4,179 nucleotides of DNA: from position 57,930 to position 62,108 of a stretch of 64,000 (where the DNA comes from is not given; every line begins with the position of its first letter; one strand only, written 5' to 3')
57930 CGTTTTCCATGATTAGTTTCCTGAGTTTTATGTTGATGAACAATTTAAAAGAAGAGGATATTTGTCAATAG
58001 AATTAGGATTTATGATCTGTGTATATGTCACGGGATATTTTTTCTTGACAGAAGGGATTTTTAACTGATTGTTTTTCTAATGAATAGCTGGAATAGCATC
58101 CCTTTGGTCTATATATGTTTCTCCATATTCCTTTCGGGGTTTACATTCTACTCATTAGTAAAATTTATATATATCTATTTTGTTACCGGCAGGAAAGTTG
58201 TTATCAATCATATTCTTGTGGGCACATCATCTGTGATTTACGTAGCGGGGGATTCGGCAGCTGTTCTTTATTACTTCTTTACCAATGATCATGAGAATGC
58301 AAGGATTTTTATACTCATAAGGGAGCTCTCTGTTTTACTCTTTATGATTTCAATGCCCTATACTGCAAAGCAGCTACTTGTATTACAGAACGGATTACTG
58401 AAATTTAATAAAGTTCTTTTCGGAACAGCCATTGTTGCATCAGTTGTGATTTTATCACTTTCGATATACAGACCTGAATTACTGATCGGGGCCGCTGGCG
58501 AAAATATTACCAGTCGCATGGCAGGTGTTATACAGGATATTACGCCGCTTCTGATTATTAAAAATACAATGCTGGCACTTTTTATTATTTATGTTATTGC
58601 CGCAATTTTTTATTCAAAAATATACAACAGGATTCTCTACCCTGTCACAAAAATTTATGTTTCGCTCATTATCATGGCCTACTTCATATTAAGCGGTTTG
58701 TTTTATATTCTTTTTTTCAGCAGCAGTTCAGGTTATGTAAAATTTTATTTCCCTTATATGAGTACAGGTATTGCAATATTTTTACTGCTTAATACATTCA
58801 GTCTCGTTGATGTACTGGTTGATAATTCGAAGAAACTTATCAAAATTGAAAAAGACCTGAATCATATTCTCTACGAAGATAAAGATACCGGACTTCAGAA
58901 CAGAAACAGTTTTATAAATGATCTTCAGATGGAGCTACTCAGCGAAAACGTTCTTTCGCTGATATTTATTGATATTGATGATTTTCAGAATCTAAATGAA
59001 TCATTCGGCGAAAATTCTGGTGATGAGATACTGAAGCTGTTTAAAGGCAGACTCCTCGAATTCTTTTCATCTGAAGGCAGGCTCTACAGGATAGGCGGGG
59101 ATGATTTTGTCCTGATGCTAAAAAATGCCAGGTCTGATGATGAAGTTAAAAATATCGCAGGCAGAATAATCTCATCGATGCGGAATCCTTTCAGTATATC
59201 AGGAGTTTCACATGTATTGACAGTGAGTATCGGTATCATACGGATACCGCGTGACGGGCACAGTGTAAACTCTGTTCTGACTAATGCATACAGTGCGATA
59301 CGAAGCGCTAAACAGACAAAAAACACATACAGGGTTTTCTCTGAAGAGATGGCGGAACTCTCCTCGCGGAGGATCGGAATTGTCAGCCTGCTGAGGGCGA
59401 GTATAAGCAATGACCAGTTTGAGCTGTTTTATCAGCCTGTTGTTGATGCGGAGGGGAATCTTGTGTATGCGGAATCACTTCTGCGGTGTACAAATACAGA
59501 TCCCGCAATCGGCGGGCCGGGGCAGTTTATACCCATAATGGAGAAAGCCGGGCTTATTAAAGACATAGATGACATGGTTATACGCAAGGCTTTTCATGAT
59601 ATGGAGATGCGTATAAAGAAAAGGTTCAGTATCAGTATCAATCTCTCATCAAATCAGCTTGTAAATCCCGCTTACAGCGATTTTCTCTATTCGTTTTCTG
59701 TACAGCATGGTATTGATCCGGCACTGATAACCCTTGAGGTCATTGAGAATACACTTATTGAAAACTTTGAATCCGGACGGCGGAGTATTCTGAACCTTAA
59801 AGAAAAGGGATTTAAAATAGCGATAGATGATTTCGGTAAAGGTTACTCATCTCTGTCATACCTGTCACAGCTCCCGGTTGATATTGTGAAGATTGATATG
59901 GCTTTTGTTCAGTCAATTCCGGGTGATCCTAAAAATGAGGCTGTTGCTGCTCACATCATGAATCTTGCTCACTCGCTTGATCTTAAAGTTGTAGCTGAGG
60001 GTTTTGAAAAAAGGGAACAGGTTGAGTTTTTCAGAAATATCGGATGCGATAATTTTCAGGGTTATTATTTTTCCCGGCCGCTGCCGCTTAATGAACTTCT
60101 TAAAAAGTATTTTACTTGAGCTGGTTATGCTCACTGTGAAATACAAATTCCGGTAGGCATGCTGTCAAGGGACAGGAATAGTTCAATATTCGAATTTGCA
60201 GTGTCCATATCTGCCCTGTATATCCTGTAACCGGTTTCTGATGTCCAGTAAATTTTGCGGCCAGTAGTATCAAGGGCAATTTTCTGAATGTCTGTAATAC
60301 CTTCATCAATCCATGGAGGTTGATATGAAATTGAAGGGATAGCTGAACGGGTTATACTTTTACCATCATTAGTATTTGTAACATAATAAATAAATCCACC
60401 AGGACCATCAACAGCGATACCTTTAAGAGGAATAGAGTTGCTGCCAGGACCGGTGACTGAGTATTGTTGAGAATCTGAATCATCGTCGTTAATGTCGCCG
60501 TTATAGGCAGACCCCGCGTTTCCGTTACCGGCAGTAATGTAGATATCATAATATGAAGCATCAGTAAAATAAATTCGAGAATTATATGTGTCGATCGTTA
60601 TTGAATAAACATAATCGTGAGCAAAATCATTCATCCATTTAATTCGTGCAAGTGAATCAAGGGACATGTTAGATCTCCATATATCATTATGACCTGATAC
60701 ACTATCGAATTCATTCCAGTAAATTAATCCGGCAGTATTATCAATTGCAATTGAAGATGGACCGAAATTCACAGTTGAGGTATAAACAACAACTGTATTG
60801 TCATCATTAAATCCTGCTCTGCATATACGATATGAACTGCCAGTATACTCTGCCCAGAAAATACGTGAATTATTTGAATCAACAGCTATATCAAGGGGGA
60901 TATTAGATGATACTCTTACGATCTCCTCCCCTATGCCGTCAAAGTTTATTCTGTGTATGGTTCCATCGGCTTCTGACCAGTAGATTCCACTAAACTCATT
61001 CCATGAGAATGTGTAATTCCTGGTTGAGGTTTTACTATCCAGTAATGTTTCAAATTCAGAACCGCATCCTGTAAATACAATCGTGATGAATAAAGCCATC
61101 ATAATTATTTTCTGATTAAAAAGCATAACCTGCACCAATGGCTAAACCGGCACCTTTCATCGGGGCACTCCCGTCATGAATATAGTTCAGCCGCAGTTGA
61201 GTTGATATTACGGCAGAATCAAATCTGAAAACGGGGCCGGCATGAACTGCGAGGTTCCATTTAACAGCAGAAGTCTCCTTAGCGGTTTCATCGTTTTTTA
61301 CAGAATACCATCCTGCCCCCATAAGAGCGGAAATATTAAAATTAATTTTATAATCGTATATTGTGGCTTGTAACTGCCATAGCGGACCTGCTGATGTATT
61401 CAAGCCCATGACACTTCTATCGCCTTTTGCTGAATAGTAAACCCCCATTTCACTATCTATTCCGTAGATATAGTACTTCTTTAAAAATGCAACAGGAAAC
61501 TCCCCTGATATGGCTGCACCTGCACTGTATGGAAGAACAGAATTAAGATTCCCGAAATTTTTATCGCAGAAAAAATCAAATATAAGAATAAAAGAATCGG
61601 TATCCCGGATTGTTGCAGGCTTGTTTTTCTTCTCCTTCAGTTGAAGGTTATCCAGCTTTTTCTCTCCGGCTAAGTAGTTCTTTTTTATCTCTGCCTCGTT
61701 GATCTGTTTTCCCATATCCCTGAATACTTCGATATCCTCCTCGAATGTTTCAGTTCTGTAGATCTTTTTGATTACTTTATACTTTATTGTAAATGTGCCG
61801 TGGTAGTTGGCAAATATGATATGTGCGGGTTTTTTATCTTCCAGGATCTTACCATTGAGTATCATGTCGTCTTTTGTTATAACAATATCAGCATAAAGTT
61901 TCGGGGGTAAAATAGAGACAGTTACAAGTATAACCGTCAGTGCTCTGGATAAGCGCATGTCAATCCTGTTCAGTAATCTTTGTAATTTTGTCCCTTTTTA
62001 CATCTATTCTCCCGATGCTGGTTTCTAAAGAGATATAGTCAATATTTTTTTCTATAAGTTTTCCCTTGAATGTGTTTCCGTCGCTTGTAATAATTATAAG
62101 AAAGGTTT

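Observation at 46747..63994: Two paralogous TM-TPR / OM beta-barrel / secreted lipoprotein modules, each wired to a HAMP signalling enzyme (PP2C phosphatase versus GGDEF)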

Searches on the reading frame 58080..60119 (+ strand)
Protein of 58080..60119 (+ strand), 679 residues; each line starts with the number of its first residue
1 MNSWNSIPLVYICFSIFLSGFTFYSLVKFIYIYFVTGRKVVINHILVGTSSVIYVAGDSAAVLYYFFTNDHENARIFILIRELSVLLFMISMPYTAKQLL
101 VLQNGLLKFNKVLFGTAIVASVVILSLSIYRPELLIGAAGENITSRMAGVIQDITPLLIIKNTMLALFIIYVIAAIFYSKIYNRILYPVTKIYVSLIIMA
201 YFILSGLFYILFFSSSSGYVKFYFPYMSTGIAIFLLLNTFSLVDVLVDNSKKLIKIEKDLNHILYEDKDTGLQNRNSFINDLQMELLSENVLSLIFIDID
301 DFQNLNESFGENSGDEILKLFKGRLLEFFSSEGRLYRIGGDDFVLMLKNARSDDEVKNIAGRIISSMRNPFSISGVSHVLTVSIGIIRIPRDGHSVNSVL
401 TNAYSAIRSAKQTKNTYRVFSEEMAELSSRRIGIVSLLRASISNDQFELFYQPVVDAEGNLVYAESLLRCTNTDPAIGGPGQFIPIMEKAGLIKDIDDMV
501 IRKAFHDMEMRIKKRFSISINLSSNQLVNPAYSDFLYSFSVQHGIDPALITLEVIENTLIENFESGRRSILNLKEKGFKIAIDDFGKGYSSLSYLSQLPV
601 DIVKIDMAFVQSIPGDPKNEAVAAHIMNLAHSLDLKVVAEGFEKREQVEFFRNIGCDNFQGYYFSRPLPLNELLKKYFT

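Call 73: search_protein_families(library=ncbifam, proteins=[window:58080-60119:+], max_evalue=0.001)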
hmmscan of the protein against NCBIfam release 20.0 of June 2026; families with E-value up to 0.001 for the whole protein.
window:58080-60119:+ (679 aa): 28 families (the best 25 are shown)
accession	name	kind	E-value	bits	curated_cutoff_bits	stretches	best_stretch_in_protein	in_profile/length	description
NF045675.1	PhdiestaseDibA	equivalog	2.1e-93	313.8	980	1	253-673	192-621/623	phosphodiesterase DibA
NF052458.1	PhdiestGepA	equivalog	1.3e-90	304.7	1200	1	240-672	401-836/840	phosphodiesterase GepA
NF007474.0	PRK10060.1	equivalog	1.4e-80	271.3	782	1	260-674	233-651/663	cyclic di-GMP phosphodiesterase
NF008467.0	PRK11359.1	equivalog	9.2e-71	238.9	857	1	259-673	371-788/800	oxygen-sensing cyclic-di-GMP phosphodiesterase DosP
NF053781.1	cdiGMPphdstlr2612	equivalog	1.6e-70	238.1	1600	1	253-673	829-1261/1268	Tlr1612 family c-di-GMP phosphodiesterase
NF008807.1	PRK11829.1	equivalog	9.5e-62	209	733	1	248-678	226-663/670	biofilm formation regulator HmsP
NF007298.0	PRK09776.1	equivalog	7.4e-57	193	1135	1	255-676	675-1105/1111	diguanylate cyclase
NF045673.1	c-di-GMPRcptLapD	equivalog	1.5e-41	142.4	1020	1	260-669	232-646/647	cyclic di-GMP receptor LapD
NF007839.0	PRK10551.1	equivalog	1.1e-38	133.1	461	1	440-675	270-508/518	cyclic di-GMP phosphodiesterase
NF008281.1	PRK11059.1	equivalog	1.4e-38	132.6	663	1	265-670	222-632/633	RNase E specificity factor CsrD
NF052596.1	RR_EAL_PvrR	equivalog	6.2e-38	130.4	580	1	421-673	131-385/398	response regulator cyclic di-GMP phosphodiesterase PvrR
NF007423.1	PRK09966.1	equivalog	7.4e-29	100.8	325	1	241-407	216-386/390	diguanylate cyclase DgcN/YfiN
NF052265.1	EAL_dom_RimA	equivalog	3.8e-27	95.1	430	1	446-668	16-234/248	S6 modification regulatory phosphodiesterase RimA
TIGR00254.1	GGDEF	domain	3.8e-22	78.8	37.4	1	262-416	3-162/168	diguanylate cyclase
NF007135.0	PRK09581.1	equivalog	6.7e-20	71.3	474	1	266-415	294-449/457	PleD family two-component system response regulator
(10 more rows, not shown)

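Call 74: search_protein_families(library=pfam, proteins=[window:58080-60119:+], max_evalue=0.01)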
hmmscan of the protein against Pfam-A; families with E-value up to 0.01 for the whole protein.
window:58080-60119:+ (679 aa): 2 families
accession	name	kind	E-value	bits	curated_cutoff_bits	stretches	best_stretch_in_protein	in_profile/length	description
PF00563.25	EAL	-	1.3e-63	215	31.3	1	438-667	4-236/236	EAL domain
PF00990.26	GGDEF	-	9.9e-31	107.1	23.8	1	267-415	4-159/161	Diguanylate cyclase, GGDEF domain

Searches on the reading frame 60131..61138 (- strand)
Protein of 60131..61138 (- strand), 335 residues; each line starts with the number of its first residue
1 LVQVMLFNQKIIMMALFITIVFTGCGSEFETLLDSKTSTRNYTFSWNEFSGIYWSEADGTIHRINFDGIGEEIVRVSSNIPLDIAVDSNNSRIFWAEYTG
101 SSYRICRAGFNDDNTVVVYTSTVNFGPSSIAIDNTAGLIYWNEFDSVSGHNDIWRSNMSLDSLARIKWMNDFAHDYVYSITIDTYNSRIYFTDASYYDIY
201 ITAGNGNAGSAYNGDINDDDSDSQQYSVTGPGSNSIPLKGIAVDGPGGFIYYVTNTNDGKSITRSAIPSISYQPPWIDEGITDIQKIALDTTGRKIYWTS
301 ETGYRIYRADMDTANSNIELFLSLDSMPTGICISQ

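Call 6: search_protein_families(library=pfam, proteins=[window:60131-61138:-], max_evalue=0.1)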
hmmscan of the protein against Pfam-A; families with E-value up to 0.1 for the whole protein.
window:60131-61138:- (335 aa): 1 family
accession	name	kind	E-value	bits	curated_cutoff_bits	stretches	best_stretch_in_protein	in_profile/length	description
PF01436.27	NHL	-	0.053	14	20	0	81-91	4-23/28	NHL repeat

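Call 61: search_solved_structures(query=window:60131-61138:-, max_evalue=1)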
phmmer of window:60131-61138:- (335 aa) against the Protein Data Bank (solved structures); distinct sequences matched with E-value up to 1: 31.
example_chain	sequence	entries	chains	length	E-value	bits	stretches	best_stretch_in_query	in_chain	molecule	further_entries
8jut_A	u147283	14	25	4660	1.2e-25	93.9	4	42-199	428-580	LDL receptor related protein 2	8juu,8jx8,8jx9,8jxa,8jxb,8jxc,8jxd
8em4_A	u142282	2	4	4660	1.3e-25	93.8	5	43-198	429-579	Low-density lipoprotein receptor-related protein 2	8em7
9i3v_A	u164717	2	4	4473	3.1e-22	82.7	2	49-198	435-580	Low-density lipoprotein receptor-related protein 2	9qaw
9cwm_A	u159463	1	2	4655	6.4e-22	81.7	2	49-198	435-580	Low-density lipoprotein receptor-related protein 2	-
8s9p_B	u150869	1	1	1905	4.1e-16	62.6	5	46-147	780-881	Low-density lipoprotein receptor-related protein 4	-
5fww_A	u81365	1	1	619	4.7e-08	36.1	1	51-145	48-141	LOW-DENSITY LIPOPROTEIN RECEPTOR-RELATED PROTEIN 6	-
3s8v_A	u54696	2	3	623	4.8e-08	36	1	51-145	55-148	Low-density lipoprotein receptor-related protein 6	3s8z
3s2k_A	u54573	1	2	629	4.9e-08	36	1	51-145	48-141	Low-density lipoprotein receptor-related protein 6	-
8dvl_A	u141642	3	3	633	5e-08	36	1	51-145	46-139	Low-density lipoprotein receptor-related protein 6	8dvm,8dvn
5gje_B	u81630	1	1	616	5e-08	36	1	51-145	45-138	Low-density lipoprotein receptor-related protein 6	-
3s94_A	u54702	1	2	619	6.1e-08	35.7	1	52-145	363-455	Low-density lipoprotein receptor-related protein 6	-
5gje_A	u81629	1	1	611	6.5e-08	35.6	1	52-197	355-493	Low-density lipoprotein receptor-related protein 6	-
6l6r_A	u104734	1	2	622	6.5e-08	35.6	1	52-145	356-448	Low-density lipoprotein receptor-related protein 6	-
8ffe_A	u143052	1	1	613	6.9e-08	35.5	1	52-197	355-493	Low-density lipoprotein receptor-related protein 6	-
6h16_A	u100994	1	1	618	7.1e-08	35.5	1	51-145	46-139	Low-density lipoprotein receptor-related protein 6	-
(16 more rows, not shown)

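Call 73: search_protein_families(library=ncbifam, proteins=[window:60131-61138:-], max_evalue=0.001)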
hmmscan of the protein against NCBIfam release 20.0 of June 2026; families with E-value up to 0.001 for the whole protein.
window:60131-61138:- (335 aa): 0 families

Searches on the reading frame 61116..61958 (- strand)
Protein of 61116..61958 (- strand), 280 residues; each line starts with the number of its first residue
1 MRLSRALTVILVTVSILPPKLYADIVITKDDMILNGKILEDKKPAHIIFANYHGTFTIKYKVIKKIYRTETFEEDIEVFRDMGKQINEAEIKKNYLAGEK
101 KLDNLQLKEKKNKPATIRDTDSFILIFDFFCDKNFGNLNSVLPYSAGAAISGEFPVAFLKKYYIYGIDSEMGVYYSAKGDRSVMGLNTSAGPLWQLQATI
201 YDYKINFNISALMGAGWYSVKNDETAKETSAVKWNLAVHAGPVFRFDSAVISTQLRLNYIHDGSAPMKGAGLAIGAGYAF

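Call 6: search_protein_families(library=pfam, proteins=[window:61116-61958:-], max_evalue=0.1)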
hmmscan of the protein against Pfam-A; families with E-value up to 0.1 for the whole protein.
window:61116-61958:- (280 aa): 1 family
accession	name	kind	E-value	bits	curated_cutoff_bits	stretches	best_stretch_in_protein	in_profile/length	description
PF20164.4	GspA_SrpA_N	-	0.09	13.6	27.4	0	66-113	15-62/117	GspA/SrpA SigLec-like domain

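Call 12: find_encoding_contigs(protein=window:61116-61958:-, flank=10000, max_places=4)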
Protein window:61116-61958:- (280 aa): 7 contigs read that carry it; 3 places shown.
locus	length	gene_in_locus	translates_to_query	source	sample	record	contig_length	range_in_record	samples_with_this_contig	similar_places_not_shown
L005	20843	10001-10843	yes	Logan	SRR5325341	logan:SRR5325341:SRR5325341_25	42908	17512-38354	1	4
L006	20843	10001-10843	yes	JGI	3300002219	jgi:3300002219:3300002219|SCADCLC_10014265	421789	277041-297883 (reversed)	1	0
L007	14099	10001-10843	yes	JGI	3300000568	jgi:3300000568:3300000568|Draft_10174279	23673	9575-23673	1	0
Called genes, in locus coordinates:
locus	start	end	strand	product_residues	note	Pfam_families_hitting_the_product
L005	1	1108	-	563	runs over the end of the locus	PF00211:Guanylate_cyc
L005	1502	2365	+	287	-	PF13174:TPR_6 (faint), PF13176:TPR_7 (faint), PF13371:TPR_9 (faint), PF13374:TPR_10 (faint), PF13414:TPR_11 (weak), PF13431:TPR_17 (weak), PF00515:TPR_1 (weak), PF12895:ANAPC3, +8 more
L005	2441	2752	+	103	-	-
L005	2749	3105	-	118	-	-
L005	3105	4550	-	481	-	PF01743:PolyA_pol, PF12627:PolyA_pol_RNAbd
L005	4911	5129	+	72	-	-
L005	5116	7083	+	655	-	PF13200:DUF4015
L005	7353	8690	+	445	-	PF00672:HAMP, PF00990:GGDEF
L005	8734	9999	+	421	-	PF00515:TPR_1 (faint), PF07719:TPR_2 (faint), PF13174:TPR_6 (faint), PF13181:TPR_8 (faint), PF13424:TPR_12 (faint), PF13428:TPR_14 (faint)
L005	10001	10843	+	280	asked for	-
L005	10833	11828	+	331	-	-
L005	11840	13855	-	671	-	PF00990:GGDEF, PF00563:EAL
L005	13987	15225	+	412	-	PF00180:Iso_dh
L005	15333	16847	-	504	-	PF03951:Gln-synt_N, PF00120:Gln-synt_C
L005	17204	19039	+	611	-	PF00884:Sulfatase, PF16347:SGSH_C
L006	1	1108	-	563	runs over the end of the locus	PF00211:Guanylate_cyc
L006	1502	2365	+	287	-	PF13174:TPR_6 (faint), PF13176:TPR_7 (faint), PF13371:TPR_9 (faint), PF13374:TPR_10 (faint), PF13414:TPR_11 (weak), PF13431:TPR_17 (weak), PF00515:TPR_1 (weak), PF12895:ANAPC3, +8 more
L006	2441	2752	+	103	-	-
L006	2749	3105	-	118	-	-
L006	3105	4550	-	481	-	PF01743:PolyA_pol, PF12627:PolyA_pol_RNAbd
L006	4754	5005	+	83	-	-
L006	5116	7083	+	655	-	PF13200:DUF4015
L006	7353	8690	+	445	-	PF00672:HAMP, PF00990:GGDEF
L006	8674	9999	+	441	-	PF00515:TPR_1 (faint), PF07719:TPR_2 (faint), PF13174:TPR_6 (faint), PF13181:TPR_8 (faint), PF13424:TPR_12 (faint), PF13428:TPR_14 (faint)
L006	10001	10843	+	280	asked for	-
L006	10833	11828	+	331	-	-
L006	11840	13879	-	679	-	PF00990:GGDEF, PF00563:EAL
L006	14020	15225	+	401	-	PF00180:Iso_dh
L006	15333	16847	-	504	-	PF03951:Gln-synt_N, PF00120:Gln-synt_C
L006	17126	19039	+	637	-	PF00884:Sulfatase, PF16347:SGSH_C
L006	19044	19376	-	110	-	PF01740:STAS, PF13466:STAS_2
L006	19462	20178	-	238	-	PF09601:DUF2459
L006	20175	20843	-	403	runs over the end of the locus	PF10102:DUF2341, PF13385:Laminin_G_3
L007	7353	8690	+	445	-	PF00672:HAMP, PF00990:GGDEF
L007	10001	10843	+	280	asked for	-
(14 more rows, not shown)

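Call 73: search_protein_families(library=ncbifam, proteins=[window:61116-61958:-, L006:7353-8690:+], max_evalue=0.001)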
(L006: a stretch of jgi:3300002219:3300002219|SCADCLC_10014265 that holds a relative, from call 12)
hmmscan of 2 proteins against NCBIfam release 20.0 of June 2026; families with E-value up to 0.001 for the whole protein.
window:61116-61958:- (280 aa): 0 families

L006:7353-8690:+ (445 aa): 31 families (the best 25 are shown)
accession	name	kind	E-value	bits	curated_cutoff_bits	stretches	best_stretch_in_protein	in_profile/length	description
TIGR00254.1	GGDEF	domain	3.2e-31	108.3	37.4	1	276-443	3-166/168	diguanylate cyclase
NF038266.1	diguan_SiaD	equivalog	2.2e-30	105.9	290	1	267-441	83-252/252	biofilm regulation diguanylate cyclase SiaD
NF007423.1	PRK09966.1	equivalog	1.2e-29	103.4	325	1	180-412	148-374/390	diguanylate cyclase DgcN/YfiN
NF007135.0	PRK09581.1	equivalog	5.2e-27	94.8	474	1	276-442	290-453/457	PleD family two-component system response regulator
NF047654.1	DiguCycDgcRLepto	equivalog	3e-25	88.7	500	1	266-441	118-293/295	diguanylate cyclase DgcR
NF041606.1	dguan_cyc_DgcA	equivalog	4.1e-24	85.2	370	1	271-442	171-337/340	diguanylate cyclase DgcA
NF007380.0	PRK09894.1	equivalog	1.4e-23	83.7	256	1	256-443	109-286/296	diguanylate cyclase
NF051473.1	DigCycDgcsShew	equivalog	4.1e-22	78.9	400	1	278-440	135-287/291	diguanylate cyclase DgcS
NF045675.1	PhdiestaseDibA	equivalog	2.2e-20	72.6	980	1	260-440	185-360/623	phosphodiesterase DibA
NF050064.1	BlResRespRegCbrR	equivalog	1e-19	70.8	600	1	277-443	253-413/415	bile resistance response regulator CbrR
NF052458.1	PhdiestGepA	equivalog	1.2e-19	70.1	1200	1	180-436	341-571/840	phosphodiesterase GepA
NF007298.0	PRK09776.1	equivalog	2e-19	69.1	1135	1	262-442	668-843/1111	diguanylate cyclase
NF047872.1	GGDEF_GdpS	equivalog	7.6e-19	68.1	400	1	272-444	181-350/355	GGDEF domain-containing protein GdpS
NF007599.0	PRK10245.1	equivalog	1.7e-18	66.3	402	1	261-443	194-369/371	diguanylate cyclase AdrA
NF011955.1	PRK15426.1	equivalog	3.8e-18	65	408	1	279-444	399-561/564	cellulose biosynthesis regulator diguanylate cyclase DgcQ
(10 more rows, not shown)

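Call 74: search_protein_families(library=pfam, proteins=[L006:7353-8690:+], max_evalue=0.01)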
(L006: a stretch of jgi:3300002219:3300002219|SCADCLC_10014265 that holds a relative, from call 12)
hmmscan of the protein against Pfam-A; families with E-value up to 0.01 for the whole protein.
L006:7353-8690:+ (445 aa): 2 families
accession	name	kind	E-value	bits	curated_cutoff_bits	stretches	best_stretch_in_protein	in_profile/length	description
PF00990.26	GGDEF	-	3e-31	108.8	23.8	1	279-440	2-161/161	Diguanylate cyclase, GGDEF domain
PF00672.30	HAMP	-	2.4e-08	34.6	25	1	203-254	2-52/53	HAMP domain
